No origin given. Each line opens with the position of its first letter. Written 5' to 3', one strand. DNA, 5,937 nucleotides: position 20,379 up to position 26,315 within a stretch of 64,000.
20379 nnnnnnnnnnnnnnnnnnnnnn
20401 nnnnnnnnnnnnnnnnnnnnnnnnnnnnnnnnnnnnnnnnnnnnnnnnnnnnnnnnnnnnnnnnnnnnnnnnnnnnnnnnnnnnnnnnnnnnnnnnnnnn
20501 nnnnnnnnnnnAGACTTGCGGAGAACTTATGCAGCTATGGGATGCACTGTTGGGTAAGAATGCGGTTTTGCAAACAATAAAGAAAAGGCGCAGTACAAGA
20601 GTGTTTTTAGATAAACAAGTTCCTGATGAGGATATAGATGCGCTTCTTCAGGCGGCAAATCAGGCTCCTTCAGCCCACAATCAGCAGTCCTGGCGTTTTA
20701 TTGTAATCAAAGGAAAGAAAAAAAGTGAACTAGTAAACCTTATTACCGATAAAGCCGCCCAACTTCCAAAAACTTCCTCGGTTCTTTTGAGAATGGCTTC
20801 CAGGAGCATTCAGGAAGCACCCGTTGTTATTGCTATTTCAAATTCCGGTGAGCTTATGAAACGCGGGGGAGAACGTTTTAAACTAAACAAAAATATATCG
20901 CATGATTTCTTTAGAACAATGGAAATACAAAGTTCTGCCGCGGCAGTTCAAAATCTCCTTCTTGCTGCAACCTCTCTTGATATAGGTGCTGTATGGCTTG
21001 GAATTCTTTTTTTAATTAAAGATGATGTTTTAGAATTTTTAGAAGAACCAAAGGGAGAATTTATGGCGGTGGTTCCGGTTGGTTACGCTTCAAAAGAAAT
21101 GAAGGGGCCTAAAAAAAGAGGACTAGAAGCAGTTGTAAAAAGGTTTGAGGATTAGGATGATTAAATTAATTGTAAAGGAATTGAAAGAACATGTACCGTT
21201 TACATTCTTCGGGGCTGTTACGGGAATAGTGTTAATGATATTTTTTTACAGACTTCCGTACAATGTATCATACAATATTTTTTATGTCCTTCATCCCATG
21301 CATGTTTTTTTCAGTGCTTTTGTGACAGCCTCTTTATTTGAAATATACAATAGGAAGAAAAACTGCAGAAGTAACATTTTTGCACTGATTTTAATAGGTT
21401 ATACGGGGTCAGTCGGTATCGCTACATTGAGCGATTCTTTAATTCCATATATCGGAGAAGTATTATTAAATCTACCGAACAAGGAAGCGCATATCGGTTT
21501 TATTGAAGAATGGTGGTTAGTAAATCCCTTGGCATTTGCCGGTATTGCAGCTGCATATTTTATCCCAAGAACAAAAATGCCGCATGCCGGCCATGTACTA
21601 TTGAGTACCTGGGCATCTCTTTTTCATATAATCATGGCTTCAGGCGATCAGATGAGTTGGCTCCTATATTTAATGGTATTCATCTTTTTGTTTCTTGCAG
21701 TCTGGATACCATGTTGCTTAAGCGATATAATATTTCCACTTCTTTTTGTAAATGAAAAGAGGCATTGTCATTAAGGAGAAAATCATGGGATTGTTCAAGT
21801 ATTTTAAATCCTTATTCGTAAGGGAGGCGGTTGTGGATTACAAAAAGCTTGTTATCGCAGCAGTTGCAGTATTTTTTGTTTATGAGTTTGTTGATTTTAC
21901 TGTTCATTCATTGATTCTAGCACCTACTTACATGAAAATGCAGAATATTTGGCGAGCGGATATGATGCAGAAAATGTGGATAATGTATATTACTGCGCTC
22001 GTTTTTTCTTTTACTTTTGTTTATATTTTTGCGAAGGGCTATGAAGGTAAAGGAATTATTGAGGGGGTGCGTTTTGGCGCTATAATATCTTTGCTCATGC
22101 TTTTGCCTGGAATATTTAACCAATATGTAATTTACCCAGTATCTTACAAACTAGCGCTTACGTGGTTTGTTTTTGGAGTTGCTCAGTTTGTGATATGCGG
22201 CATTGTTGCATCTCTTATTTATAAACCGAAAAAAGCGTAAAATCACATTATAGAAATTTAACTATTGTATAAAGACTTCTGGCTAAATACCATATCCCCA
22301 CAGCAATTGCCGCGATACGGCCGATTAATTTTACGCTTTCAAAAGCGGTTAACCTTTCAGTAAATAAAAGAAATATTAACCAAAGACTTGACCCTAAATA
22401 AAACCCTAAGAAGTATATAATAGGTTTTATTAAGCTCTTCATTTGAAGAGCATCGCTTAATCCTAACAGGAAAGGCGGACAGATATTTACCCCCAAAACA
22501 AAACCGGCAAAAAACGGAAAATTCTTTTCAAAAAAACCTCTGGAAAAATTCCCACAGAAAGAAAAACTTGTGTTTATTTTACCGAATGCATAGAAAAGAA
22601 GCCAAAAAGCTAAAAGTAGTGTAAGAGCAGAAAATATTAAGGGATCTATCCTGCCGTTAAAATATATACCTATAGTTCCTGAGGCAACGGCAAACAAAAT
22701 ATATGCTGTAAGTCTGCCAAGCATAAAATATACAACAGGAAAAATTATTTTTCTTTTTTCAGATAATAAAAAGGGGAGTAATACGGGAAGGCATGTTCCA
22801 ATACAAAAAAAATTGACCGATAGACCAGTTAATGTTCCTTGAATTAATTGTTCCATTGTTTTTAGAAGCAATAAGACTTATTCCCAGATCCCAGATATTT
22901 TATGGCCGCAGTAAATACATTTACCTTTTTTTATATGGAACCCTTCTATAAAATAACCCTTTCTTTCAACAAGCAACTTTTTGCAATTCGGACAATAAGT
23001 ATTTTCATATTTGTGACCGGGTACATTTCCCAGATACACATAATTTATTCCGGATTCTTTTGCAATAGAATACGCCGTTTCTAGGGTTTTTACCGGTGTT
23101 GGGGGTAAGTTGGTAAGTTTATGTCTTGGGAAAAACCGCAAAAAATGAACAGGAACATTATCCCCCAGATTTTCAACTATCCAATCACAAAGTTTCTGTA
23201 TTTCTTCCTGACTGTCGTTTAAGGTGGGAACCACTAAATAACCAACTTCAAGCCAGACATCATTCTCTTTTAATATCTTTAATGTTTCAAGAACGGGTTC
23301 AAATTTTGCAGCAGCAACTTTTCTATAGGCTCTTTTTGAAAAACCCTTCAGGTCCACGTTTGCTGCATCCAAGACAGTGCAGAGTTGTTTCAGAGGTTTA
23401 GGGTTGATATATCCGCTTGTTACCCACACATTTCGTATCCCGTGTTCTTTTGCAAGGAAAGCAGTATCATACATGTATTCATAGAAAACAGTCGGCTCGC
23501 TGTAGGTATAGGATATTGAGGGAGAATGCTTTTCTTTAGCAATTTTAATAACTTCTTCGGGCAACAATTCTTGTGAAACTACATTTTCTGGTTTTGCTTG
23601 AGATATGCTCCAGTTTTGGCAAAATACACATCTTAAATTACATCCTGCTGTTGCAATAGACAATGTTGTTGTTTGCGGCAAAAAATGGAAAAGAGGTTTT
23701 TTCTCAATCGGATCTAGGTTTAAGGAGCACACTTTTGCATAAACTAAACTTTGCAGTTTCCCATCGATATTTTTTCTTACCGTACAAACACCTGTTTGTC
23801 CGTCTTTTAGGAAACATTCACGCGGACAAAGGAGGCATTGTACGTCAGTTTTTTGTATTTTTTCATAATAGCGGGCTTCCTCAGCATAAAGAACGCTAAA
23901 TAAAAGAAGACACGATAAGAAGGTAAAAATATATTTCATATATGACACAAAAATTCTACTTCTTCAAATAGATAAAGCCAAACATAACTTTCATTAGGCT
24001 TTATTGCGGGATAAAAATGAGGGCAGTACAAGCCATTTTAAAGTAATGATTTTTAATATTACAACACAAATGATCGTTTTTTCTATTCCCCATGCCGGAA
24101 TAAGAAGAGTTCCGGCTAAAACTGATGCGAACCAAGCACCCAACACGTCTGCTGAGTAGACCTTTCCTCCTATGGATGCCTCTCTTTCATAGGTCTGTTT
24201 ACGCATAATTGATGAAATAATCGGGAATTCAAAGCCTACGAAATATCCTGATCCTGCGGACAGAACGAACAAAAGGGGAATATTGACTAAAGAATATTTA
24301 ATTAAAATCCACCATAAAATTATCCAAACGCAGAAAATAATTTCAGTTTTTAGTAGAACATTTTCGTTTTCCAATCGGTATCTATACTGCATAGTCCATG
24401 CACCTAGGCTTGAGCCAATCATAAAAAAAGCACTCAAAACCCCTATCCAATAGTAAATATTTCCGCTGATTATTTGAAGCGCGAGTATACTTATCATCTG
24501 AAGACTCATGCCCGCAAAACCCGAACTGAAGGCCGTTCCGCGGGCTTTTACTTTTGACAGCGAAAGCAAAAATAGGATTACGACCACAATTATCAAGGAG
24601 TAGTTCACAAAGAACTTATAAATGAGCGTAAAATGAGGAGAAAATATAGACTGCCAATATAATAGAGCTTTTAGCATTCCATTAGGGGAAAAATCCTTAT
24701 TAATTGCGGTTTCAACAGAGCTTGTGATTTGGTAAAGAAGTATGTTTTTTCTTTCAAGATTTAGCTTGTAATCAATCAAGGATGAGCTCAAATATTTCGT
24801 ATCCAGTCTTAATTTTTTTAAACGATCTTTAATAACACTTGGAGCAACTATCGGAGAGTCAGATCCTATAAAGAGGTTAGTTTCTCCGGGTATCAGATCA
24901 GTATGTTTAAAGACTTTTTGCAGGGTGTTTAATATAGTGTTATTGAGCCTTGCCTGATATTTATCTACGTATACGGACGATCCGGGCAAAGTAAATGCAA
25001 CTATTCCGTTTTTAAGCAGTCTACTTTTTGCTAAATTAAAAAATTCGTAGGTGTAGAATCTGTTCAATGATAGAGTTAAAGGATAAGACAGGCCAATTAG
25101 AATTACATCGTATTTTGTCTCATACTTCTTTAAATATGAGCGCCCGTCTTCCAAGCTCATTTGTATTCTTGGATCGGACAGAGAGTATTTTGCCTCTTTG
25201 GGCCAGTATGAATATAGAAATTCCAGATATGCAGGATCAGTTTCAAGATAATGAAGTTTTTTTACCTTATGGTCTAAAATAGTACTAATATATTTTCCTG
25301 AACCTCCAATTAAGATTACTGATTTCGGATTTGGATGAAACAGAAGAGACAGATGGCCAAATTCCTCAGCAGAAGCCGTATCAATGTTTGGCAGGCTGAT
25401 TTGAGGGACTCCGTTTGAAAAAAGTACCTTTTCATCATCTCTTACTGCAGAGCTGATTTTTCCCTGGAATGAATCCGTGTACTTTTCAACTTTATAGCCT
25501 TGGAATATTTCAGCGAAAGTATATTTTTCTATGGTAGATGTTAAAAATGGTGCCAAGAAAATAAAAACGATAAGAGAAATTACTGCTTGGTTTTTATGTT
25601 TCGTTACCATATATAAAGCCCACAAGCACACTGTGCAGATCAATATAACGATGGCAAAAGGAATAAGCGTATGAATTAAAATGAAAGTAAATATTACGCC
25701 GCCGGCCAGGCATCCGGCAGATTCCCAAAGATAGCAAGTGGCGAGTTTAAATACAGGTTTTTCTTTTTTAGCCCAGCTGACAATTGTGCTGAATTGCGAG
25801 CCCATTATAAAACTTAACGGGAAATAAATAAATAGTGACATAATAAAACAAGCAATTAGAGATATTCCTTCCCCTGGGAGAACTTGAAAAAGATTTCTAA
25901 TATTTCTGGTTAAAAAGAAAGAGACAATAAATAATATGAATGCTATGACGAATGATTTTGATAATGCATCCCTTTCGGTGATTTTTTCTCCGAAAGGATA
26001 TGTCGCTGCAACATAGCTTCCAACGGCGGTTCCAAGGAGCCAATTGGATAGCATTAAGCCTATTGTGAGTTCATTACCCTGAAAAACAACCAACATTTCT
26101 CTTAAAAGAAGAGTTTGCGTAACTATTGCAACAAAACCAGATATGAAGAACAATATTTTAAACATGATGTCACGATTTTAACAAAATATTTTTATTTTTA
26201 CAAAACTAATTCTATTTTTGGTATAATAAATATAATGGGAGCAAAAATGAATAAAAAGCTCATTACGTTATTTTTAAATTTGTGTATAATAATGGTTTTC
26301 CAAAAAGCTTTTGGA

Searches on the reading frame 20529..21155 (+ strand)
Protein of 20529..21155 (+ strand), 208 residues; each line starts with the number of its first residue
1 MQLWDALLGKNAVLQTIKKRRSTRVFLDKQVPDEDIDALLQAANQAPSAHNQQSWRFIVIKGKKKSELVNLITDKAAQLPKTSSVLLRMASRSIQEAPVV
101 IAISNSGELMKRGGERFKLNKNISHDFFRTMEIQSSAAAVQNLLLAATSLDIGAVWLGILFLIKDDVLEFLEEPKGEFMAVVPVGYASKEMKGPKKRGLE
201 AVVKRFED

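Call 13: search_protein_families(library=pfam, proteins=[window:20529-21155:+], max_evalue=0.00001)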
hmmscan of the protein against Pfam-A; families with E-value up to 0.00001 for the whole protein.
window:20529-21155:+ (208 aa): 2 families
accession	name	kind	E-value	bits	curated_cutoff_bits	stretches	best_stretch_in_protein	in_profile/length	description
PF00881.29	Nitroreductase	-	6.2e-32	111.5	23.5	1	17-186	1-167/167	Nitroreductase family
PF14512.11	TM1586_NiRdase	-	3.3e-11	43.7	27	0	34-60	158-184/215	Putative TM nitroreductase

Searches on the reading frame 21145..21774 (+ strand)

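Call 13: search_protein_families(library=pfam, proteins=[window:21145-21774:+], max_evalue=0.00001)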
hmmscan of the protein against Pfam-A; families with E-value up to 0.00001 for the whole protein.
window:21145-21774:+ (209 aa): 0 families

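Call 31: search_protein_families(library=pfam, proteins=[window:21145-21774:+], max_evalue=1)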
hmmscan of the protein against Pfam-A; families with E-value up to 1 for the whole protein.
window:21145-21774:+ (209 aa): 2 families
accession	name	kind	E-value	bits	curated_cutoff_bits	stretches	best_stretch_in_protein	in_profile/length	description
PF25221.1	5TMH_Lnb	-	0.002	18.6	25.2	1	48-92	6-50/144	Lnb transmembrane domain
PF09769.14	ApoO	-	0.22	11.9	31.4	1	126-149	94-116/131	Apolipoprotein O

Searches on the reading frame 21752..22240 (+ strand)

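Call 13: search_protein_families(library=pfam, proteins=[window:21752-22240:+], max_evalue=0.00001)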
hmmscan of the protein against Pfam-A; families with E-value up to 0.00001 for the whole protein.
window:21752-22240:+ (162 aa): 0 families

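Call 31: search_protein_families(library=pfam, proteins=[window:21752-22240:+], max_evalue=1)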
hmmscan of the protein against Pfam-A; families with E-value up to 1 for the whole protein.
window:21752-22240:+ (162 aa): 3 families
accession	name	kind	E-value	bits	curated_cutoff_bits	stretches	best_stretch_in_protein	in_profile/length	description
PF08570.15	DUF1761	-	0.0024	18.5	31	1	36-152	2-121/123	Protein of unknown function (DUF1761)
PF20556.3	DUF6768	-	0.0036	17.4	27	1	62-125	31-94/123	Family of unknown function (DUF6768)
PF19592.4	DUF6097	-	0.027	15.1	27.5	1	9-94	45-130/152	Family of unknown function (DUF6097)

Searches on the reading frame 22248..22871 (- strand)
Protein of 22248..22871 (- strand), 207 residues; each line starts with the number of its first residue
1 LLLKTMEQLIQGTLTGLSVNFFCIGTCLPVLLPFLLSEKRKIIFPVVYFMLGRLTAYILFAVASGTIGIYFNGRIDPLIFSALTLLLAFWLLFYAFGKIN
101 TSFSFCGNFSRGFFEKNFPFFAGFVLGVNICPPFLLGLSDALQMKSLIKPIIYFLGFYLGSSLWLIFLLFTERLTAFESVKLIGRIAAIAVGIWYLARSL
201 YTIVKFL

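Call 13: search_protein_families(library=pfam, proteins=[window:22248-22871:-], max_evalue=0.00001)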
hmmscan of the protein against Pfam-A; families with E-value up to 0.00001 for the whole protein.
window:22248-22871:- (207 aa): 1 family
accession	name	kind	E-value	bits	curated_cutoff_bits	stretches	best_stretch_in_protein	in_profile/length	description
PF13386.12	DsbD_2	-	1.2e-15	58.4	24.9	1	14-192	4-194/199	Cytochrome C biogenesis protein transmembrane region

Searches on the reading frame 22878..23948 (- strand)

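Call 13: search_protein_families(library=pfam, proteins=[window:22878-23948:-], max_evalue=0.00001)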
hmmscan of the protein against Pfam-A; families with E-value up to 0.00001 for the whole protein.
window:22878-23948:- (356 aa): 2 families
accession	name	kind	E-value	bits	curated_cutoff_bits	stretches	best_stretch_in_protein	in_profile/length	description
PF04055.27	Radical_SAM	-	9.6e-24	84.9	29.5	1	99-253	3-165/166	Radical SAM superfamily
PF13353.11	Fer4_12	-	1.1e-06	29.4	22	0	98-202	10-115/137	4Fe-4S single cluster domain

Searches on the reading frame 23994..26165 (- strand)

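Call 12: search_protein_families(library=pfam, proteins=[window:23994-26165:-], max_evalue=0.00001)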
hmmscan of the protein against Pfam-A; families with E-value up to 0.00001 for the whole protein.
window:23994-26165:- (723 aa): 1 family
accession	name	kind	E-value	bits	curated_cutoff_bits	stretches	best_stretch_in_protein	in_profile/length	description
PF01564.23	Spermine_synth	-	4.7e-20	72.3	22.9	1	267-420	6-154/186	Spermine/spermidine synthase domain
